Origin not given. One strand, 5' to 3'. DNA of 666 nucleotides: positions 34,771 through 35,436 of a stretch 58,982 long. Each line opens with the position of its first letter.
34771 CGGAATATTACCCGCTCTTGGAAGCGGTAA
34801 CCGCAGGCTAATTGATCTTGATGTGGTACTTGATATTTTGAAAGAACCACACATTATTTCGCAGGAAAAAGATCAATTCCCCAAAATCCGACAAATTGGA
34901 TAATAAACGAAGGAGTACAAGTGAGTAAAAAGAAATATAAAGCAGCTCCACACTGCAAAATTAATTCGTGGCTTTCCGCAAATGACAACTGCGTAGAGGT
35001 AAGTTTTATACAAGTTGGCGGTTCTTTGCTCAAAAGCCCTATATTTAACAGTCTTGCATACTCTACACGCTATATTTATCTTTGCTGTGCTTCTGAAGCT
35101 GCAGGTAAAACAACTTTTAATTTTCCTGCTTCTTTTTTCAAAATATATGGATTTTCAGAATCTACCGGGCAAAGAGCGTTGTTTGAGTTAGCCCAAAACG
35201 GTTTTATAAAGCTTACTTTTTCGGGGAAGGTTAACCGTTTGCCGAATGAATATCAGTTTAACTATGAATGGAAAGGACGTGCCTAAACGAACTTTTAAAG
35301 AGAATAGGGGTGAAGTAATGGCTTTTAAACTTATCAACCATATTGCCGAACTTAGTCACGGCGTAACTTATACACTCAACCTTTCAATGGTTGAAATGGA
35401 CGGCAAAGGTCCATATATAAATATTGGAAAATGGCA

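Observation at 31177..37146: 5.9-kb integrase island in the 3' end of tRNA-Leu(GAG): too small for a prophage, no transfer genes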

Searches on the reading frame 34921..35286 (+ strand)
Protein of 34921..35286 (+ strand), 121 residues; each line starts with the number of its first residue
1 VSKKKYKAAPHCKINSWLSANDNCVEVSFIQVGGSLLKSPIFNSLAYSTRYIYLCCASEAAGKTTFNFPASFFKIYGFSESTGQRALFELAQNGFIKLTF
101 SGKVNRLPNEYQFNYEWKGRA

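Call 4: search_protein_families(library=pfam, proteins=[window:34921-35286:+], max_evalue=0.1)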
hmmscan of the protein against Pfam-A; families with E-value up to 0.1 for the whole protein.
window:34921-35286:+ (121 aa): 0 families

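Call 5: search_protein_families(library=phrogs, proteins=[window:34921-35286:+], max_evalue=0.1)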
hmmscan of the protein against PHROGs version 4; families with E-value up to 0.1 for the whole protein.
window:34921-35286:+ (121 aa): 2 families
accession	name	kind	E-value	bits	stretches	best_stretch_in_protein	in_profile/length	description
phrog_270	-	DNA, RNA and nucleotide metabolism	0.014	15.7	1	65-115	64-117/383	replication initiation protein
phrog_186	-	DNA, RNA and nucleotide metabolism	0.019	15.6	1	28-114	21-113/308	DnaD-like helicase loader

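Call 23: search_protein_families(library=padloc, proteins=[window:34921-35286:+], max_evalue=0.1)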
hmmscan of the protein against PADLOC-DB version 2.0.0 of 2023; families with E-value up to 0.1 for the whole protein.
window:34921-35286:+ (121 aa): 0 families

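Call 24: search_protein_families(library=ncbifam, proteins=[window:34921-35286:+], max_evalue=0.1)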
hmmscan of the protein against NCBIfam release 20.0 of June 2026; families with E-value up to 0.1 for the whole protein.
window:34921-35286:+ (121 aa): 0 families

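Call 25: find_related_loci(query=window:34921-35286:+, collection=viral_contigs, flank=8000)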
Query window:34921-35286:+ (121 aa) in viral_contigs; peptide patterns used: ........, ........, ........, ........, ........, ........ (x = any residue, [..] = any of these).
12 stretches matched a pattern, but none encodes a relative of the query by tblastn (E <= 1e-3).

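Call 27: find_homologous_proteins(query=window:34921-35286:+, max_evalue=0.001)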
Query window:34921-35286:+ (121 aa): 3 proteins with E <= 0.001 among 3 candidates.
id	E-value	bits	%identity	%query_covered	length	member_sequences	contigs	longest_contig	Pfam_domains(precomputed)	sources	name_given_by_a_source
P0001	4.5e-74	264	98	100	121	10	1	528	-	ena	-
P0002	3.4e-55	203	75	100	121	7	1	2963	-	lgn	-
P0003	4.7e-51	190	74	100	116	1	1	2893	-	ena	-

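Call 29: find_encoding_contigs(protein=P0002, flank=10000)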
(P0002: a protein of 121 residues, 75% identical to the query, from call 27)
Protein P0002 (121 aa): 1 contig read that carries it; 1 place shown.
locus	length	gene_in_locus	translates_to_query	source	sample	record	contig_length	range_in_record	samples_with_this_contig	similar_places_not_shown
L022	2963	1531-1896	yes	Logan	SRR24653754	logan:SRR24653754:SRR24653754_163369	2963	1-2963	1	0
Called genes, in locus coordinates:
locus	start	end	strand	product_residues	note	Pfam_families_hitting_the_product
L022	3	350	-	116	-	?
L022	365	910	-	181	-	PF01381:HTH_3 (weak), PF12844:HTH_19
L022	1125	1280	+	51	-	-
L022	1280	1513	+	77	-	-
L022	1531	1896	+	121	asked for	-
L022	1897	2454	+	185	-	-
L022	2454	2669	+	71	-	-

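Call 30: find_encoding_contigs(protein=P0003, flank=10000)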
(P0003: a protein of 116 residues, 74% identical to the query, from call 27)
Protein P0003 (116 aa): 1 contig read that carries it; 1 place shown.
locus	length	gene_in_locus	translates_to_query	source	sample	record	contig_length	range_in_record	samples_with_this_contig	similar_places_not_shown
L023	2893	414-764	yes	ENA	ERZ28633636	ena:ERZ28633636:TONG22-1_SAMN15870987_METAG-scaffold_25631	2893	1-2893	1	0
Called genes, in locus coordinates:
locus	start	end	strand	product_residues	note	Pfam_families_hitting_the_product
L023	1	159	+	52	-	?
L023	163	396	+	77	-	-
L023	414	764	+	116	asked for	-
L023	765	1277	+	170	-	-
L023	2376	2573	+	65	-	-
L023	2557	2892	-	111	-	?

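Call 38: predict_structure(alignment_id=A2)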
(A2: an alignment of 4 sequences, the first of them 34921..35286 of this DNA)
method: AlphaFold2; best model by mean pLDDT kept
length: 121 residues; sequences in the alignment: 4
mean_pLDDT: 36.8   pTM: 0.30
mean pLDDT of the five models: 36.8, 36.7, 36.4, 36.2, 34.9
residues with pLDDT >= 90: 0; 70-90: 0; 50-70: 14; < 50: 107
segments of 3 or more residues with pLDDT < 50: 1-69, 71-73, 75-78, 92-121
pLDDT, mean of each block of 10 residues (from residue 1): 25 30 38 34 36 36 41 48 54 41 29 30 25
secondary structure, 60 per line:
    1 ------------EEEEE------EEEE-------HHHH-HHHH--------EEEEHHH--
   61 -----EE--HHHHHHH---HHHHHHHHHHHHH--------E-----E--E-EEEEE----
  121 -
elements in order: E13-17 E24-27 H35-38 H40-43 E52-55 H70-76 H80-92 E112-116

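Call 39: search_protein_representatives(alignment_id=A2)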
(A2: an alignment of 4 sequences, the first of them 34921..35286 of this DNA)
Query: 4 sequences, 121 profile positions. Proteins with E-value up to 0.001 (for the whole library): 407; up to 1e-10: 156; up to 1e-30: 4. The best 150 are listed.
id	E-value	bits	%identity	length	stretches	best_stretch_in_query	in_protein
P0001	2.0e-74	263.6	-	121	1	1-121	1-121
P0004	5.9e-32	126.5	-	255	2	15-120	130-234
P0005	1.5e-31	125.2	-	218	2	5-115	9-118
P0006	3.9e-31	123.9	-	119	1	6-119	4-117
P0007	1.3e-27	112.5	-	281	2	14-118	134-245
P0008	2.2e-26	108.5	-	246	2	16-119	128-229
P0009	9.9e-25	103.2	-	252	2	14-118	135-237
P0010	4.2e-24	101.2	-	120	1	5-119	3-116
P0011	4.2e-24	101.2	-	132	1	3-119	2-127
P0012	1.8e-23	99.1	-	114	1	10-118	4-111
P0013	7.1e-23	97.2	-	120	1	6-119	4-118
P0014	2.3e-22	95.6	-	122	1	6-120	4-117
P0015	2.9e-22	95.2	-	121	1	5-118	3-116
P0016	3.2e-22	95.1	-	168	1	14-119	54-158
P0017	4.1e-22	94.8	-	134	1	8-119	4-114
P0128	2.5e-12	63.2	-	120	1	16-118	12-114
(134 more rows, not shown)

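Call 41: search_solved_structures(query=A3, max_evalue=10, show_alignments=2)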
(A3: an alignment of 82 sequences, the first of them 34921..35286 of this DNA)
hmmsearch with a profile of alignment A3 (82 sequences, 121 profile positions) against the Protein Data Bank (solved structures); distinct sequences matched with E-value up to 10: 33.
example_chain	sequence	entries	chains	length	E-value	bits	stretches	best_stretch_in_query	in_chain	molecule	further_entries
7nwg_a2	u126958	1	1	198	0.0009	22.4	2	48-103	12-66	ribosomal protein eS25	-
1lj9_A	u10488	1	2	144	0.02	18.1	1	39-109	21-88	transcriptional regulator SlyA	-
4pt7_A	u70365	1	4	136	0.041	17.1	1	15-54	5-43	Replication initiator A family protein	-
4pql_A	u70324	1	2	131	0.041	17.1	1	15-54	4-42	Truncated replication protein RepA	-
5kbj_A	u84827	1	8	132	0.042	17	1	15-54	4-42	Replication initiator A, N-terminal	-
4mnu_A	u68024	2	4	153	0.052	16.7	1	48-104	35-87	SlyA-like transcription regulator | MarR family transcriptional regulator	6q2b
1i1g_A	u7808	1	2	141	0.062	16.5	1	69-97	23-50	TRANSCRIPTIONAL REGULATOR LRPA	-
4pta_D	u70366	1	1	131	0.065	16.4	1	16-54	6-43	Replication initiator protein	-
2vn2_A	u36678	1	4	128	0.22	14.7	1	32-116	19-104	CHROMOSOME REPLICATION INITIATION PROTEIN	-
6mpx_A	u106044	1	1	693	0.27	14.4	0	86-114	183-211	fusion protein of non-collagenous domains of collagen type IV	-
3zpl_A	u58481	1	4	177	0.4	13.8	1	13-98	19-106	PUTATIVE MARR-FAMILY TRANSCRIPTIONAL REPRESSOR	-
6wvj_F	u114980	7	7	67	0.42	13.8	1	37-96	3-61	DNA-directed RNA polymerase subunit omega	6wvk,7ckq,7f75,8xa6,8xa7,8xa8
11hg_TT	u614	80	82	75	0.45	13.7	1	42-103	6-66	40S ribosomal protein S25 | eS25 | Ribosomal protein es25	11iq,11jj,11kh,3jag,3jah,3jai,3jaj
6zn5_a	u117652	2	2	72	0.46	13.7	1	47-103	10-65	40S ribosomal protein S25 | ribosomal protein eS25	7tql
3df8_A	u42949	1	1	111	0.51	13.5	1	47-103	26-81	possible HxlR family transcriptional factor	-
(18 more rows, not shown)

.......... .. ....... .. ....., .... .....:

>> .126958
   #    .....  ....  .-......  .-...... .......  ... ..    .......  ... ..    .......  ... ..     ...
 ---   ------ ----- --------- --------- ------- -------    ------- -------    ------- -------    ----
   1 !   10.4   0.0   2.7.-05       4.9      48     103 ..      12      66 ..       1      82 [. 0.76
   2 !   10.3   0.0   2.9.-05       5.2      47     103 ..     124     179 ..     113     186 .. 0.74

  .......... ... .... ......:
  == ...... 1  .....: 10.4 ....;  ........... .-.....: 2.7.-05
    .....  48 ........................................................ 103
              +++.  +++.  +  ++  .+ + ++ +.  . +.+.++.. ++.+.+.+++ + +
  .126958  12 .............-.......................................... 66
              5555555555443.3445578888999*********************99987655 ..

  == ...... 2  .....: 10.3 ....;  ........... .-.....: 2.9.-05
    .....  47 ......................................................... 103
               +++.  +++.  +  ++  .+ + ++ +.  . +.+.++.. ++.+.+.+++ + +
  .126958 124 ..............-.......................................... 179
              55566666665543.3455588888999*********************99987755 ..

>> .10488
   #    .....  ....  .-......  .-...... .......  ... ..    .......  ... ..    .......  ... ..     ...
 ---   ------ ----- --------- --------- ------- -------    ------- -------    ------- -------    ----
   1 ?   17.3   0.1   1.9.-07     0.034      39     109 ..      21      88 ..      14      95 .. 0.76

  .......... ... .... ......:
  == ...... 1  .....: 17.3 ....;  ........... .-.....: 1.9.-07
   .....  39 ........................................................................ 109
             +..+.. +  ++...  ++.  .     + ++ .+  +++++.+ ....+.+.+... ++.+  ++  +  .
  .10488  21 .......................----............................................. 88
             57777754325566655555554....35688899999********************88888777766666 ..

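Call 42: search_protein_families(library=pfam, alignment_id=A3, max_evalue=0.01)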
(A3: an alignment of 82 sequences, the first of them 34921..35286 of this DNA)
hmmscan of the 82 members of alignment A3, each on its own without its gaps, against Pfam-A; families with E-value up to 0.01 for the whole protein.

A. member 1, window:34921-35286:+ (121 aa): 0 families

B. families by the number of members that match (of 82 scanned): 27 families (the first 25 are shown)
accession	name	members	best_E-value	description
PF13730.12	HTH_36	18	2e-07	Helix-turn-helix domain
PF02082.26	Rrf2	5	0.0048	Iron-dependent Transcriptional regulator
PF13412.12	HTH_24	4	1.3e-05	Winged helix-turn-helix DNA-binding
PF08279.18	HTH_11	4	0.0017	HTH domain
PF12802.13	MarR_2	3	1.6e-05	MarR family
PF01047.28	MarR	3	6.5e-05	MarR family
PF08220.18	HTH_DeoR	3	8.5e-05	DeoR-like helix-turn-helix domain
PF01978.25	TrmB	3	0.00018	Sugar-specific transcriptional regulator TrmB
PF03297.21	Ribosomal_S25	3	0.00045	S25 ribosomal protein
PF00392.27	GntR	3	0.002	Bacterial regulatory proteins, gntR family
PF13518.12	HTH_28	2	7.9e-05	Helix-turn-helix domain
PF25213.1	HVO_A0261_N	2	0.00037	HVO_A0261 N-terminal domain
PF21984.2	DnaD_N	2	0.001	DnaD N-terminal domain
PF13545.12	HTH_Crp_2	2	0.0011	Crp-like helix-turn-helix domain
PF14394.12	DUF4423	2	0.0016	Domain of unknown function (DUF4423)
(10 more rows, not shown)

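Call 47: find_homologous_proteins(query=A3, max_evalue=0.00001)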
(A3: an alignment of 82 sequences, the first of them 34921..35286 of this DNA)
Query A3 (82 sequences) (121 aa, profile of the alignment): 52 proteins with E <= 0.00001 among 1153 candidates.
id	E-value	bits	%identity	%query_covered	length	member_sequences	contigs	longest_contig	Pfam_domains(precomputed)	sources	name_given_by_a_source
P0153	4.5e-44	167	44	94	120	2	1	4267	-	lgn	-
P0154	6.4e-42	160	41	96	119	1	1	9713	-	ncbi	-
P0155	2.9e-41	158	39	94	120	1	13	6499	-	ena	-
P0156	7.7e-40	153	41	89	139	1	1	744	-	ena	-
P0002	9.1e-40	153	75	100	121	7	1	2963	-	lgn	-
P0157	3.8e-39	151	38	85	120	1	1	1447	-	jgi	-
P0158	2.3e-38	149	40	85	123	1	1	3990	-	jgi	-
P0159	7.2e-38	147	40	85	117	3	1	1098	-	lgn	-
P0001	9.6e-38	147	98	100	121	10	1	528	-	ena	-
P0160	1.9e-37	146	40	94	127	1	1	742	-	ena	-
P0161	6.6e-37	144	43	85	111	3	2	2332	-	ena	-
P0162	7.6e-37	144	36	84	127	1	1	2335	-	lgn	-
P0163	9.1e-37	144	36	87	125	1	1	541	-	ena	-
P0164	1.0e-36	143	38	86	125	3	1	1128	-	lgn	-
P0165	1.1e-36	143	44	85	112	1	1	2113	PF13730.13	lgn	-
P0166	1.4e-36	143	37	87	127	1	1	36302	-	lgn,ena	-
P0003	3.6e-34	135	74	100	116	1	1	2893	-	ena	-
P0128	1.4e-32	130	33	84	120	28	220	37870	-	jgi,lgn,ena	-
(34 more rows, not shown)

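Call 48: find_encoding_contigs(protein=P0128, flank=9000, max_places=5)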
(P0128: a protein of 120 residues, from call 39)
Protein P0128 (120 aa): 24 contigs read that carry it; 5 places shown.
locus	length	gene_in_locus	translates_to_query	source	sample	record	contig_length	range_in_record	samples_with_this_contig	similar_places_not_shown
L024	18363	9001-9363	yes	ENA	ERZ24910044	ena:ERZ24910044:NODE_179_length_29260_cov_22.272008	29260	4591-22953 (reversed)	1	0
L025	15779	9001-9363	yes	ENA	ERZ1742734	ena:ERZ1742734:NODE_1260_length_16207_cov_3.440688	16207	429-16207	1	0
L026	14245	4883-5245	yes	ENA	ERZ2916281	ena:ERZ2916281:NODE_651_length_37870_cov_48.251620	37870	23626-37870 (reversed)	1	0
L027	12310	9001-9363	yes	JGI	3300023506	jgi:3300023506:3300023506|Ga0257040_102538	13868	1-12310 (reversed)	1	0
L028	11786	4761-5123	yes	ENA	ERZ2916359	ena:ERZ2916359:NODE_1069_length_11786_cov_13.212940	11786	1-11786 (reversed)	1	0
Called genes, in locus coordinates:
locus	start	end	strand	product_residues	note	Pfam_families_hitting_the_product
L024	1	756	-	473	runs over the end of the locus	PF14659:Phage_int_SAM_3, PF00589:Phage_integrase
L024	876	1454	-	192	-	PF01381:HTH_3, PF12844:HTH_19, PF13443:HTH_26 (weak), PF13560:HTH_31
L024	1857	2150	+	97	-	PF19808:DUF6291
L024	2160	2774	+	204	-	-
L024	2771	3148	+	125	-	-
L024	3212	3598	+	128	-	PF03592:Terminase_2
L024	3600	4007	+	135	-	PF04542:Sigma70_r2 (weak)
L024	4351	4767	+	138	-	-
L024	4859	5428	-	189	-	PF05685:Uma2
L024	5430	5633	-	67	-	PF07878:RHH_5 (weak)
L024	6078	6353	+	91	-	-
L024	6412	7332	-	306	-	PF14659:Phage_int_SAM_3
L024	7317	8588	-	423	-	PF19553:DUF6076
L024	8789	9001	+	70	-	-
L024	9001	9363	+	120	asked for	-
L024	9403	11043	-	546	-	PF01841:Transglut_core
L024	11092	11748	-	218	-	PF00395:SLH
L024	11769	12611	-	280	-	PF10021:PARG_cat_microb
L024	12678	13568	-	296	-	-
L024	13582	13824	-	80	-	-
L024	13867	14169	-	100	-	-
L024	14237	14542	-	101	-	-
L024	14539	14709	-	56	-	-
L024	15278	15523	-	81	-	-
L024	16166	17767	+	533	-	PF02378:PTS_EIIC, PF00367:PTS_EIIB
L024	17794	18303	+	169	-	-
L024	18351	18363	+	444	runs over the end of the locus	PF02056:Glyco_hydro_4, PF11975:Glyco_hydro_4C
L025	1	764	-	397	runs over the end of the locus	?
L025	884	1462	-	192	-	PF01381:HTH_3, PF12844:HTH_19, PF13443:HTH_26 (weak), PF13560:HTH_31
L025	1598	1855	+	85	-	PF12728:HTH_17 (faint)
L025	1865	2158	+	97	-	PF19808:DUF6291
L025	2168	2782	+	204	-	-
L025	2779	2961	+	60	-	-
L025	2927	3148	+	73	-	-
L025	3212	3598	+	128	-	PF03592:Terminase_2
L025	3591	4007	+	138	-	PF04542:Sigma70_r2 (weak)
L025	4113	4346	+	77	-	-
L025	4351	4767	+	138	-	-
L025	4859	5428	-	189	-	PF05685:Uma2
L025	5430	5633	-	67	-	PF07878:RHH_5 (weak)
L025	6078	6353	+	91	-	-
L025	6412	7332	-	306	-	PF14659:Phage_int_SAM_3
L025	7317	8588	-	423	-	PF19553:DUF6076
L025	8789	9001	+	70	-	PF12728:HTH_17 (weak)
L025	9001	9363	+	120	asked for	-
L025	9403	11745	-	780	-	PF00395:SLH, PF01841:Transglut_core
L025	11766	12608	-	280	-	PF10021:PARG_cat_microb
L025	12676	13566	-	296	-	-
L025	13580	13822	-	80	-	-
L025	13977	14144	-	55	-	-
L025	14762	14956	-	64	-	-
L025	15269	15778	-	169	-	?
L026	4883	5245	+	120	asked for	-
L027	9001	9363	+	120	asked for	-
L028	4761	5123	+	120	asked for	-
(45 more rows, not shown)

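Call 49: find_encoding_contigs(protein=P0166, flank=9000, max_places=3)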
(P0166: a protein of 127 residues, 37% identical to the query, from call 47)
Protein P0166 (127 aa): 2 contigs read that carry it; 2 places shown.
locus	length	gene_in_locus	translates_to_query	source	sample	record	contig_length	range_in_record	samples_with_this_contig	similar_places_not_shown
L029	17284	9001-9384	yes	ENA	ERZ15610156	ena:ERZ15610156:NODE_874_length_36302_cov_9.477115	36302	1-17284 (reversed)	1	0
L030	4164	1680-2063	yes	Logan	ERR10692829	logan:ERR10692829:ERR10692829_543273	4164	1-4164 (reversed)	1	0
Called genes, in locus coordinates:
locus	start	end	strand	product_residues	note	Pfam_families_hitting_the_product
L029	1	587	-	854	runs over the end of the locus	PF02653:BPD_transp_2, PF00005:ABC_tran, PF13304:AAA_21 (faint), PF00005:ABC_tran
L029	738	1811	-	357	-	PF13407:Peripla_BP_4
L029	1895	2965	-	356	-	PF02653:BPD_transp_2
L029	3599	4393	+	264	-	PF08220:HTH_DeoR, PF08279:HTH_11 (faint), PF00455:DeoRC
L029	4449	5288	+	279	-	PF00248:Aldo_ket_red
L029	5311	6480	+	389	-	PF00465:Fe-ADH, PF13685:Fe-ADH_2, PF25137:ADH_Fe_C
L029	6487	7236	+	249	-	PF03372:Exo_endo_phos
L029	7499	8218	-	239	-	PF01381:HTH_3 (weak)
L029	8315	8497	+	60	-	-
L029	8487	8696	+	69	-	PF12728:HTH_17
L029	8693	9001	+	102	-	-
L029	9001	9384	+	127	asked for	-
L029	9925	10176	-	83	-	PF05016:ParE_toxin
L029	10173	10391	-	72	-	-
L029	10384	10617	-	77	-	PF13443:HTH_26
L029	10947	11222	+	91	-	-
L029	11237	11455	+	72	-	-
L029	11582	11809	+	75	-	-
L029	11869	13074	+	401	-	PF14659:Phage_int_SAM_3, PF00589:Phage_integrase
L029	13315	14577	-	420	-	PF00654:Voltage_CLC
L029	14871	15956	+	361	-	PF00266:Aminotran_5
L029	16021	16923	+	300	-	PF00389:2-Hacid_dh, PF07991:KARI_N (faint), PF02826:2-Hacid_dh_C, PF00670:AdoHcyase_NAD (weak)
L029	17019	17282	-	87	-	?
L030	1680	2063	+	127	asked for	-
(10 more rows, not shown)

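Call 50: find_encoding_contigs(protein=P0154, flank=9000, max_places=3)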
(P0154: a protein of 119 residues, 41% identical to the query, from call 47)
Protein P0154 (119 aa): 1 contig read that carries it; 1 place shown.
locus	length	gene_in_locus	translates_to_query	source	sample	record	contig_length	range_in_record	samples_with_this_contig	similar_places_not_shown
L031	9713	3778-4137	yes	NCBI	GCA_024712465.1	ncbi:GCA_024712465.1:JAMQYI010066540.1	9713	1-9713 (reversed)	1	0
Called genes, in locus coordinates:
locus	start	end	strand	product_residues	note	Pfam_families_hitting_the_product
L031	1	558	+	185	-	?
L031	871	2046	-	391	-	PF14659:Phage_int_SAM_3, PF00589:Phage_integrase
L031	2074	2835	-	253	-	-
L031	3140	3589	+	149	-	-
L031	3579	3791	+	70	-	-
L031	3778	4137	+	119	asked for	-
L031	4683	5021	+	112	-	PF04545:Sigma70_r4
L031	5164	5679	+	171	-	-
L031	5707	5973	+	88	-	-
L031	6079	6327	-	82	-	-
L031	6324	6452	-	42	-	-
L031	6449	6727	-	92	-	-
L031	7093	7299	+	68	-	-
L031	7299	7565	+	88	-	PF07927:HicA_toxin (weak)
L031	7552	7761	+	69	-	PF21748:UPF0150 (weak), PF15919:HicB_lk_antitox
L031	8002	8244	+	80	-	PF12728:HTH_17, PF00376:MerR (weak)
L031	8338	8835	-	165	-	PF07553:Lipoprotein_Ltp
